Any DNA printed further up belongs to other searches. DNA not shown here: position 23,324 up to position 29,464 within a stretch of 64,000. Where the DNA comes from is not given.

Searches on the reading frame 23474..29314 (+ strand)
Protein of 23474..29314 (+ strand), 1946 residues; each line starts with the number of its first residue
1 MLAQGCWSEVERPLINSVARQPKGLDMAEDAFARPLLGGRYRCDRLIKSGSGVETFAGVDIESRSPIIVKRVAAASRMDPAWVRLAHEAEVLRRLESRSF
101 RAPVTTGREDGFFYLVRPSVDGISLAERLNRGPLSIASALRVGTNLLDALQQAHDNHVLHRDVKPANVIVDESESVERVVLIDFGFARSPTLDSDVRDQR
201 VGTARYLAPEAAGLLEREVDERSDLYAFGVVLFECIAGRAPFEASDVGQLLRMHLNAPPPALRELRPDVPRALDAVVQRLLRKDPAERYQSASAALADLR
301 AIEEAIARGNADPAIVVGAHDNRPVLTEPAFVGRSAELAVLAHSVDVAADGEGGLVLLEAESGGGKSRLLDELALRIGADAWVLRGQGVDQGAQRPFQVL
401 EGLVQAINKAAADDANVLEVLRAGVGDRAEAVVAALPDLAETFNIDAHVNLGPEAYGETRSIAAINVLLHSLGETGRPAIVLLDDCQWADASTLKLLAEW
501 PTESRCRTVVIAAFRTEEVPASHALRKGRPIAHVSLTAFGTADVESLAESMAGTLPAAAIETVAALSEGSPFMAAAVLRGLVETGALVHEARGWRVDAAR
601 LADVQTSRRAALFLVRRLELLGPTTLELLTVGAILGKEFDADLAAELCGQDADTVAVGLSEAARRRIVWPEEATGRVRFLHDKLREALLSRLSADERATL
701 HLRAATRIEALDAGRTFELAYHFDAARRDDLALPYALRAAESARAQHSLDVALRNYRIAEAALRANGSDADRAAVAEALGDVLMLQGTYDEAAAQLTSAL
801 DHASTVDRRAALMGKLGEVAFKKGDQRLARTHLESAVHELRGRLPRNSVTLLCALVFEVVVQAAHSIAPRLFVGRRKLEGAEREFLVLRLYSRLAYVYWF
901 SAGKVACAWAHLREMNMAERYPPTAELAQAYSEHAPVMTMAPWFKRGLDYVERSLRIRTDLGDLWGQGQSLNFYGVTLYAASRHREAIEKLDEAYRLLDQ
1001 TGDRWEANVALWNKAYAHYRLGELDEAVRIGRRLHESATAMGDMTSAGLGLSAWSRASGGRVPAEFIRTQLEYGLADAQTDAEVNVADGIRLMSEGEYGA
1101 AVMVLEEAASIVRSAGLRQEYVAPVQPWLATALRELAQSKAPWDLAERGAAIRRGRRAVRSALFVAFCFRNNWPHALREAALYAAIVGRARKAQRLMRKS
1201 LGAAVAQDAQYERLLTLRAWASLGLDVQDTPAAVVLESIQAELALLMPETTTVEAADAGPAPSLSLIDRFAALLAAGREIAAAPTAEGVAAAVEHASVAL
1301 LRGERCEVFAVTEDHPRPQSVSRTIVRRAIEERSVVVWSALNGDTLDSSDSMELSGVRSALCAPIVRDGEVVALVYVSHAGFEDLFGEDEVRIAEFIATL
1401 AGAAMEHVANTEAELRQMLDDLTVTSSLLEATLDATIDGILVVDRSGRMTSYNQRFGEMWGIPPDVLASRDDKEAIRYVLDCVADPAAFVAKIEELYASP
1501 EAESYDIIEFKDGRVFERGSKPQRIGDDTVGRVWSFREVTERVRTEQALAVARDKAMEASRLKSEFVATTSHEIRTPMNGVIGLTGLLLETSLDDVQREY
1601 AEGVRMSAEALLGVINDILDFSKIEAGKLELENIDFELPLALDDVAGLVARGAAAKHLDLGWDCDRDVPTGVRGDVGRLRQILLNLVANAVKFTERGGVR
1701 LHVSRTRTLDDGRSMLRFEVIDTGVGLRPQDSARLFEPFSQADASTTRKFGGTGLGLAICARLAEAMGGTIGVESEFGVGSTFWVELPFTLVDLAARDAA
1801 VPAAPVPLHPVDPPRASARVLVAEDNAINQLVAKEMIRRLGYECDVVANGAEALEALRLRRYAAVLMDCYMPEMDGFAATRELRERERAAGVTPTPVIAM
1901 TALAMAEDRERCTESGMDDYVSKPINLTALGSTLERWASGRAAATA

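Call 47: search_protein_families(library=pfam, proteins=[window:23474-29314:+], max_evalue=0.00001)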
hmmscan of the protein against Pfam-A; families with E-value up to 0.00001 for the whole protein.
window:23474-29314:+ (1946 aa): 10 families
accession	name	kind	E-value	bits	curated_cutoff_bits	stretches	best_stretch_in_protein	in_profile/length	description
PF00069.31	Pkinase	-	4.6e-31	108.6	31.7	1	45-292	5-255/263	Protein kinase domain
PF02518.31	HATPase_c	-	3e-29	102.1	26.4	1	1674-1790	1-110/111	Histidine kinase-, DNA gyrase B-, and HSP90-like ATPase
PF00072.30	Response_reg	-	2.5e-23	82.8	30.2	1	1820-1932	1-108/111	Response regulator receiver domain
PF00512.31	HisKA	-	5e-18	65.4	26.9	1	1563-1627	2-66/66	His Kinase A (phospho-acceptor) domain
PF13191.12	AAA_16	-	2.5e-17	64.3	32.6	1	331-502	2-157/167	AAA ATPase domain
PF07714.23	PK_Tyr_Ser-Thr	-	1.6e-16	60.9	23.1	1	62-289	26-249/258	Protein tyrosine and serine/threonine kinase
PF13185.12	GAF_2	-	2.6e-09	37.8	28.6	1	1306-1406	41-136/136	GAF domain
PF01590.32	GAF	-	3.6e-08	34.4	22.4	1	1311-1404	35-132/133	GAF domain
PF13424.12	TPR_12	-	8.4e-08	32.7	30.1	0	772-836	2-71/77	Tetratricopeptide repeat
PF12860.13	PAS_7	-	2e-07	31.6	27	1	1438-1547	6-115/115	PAS fold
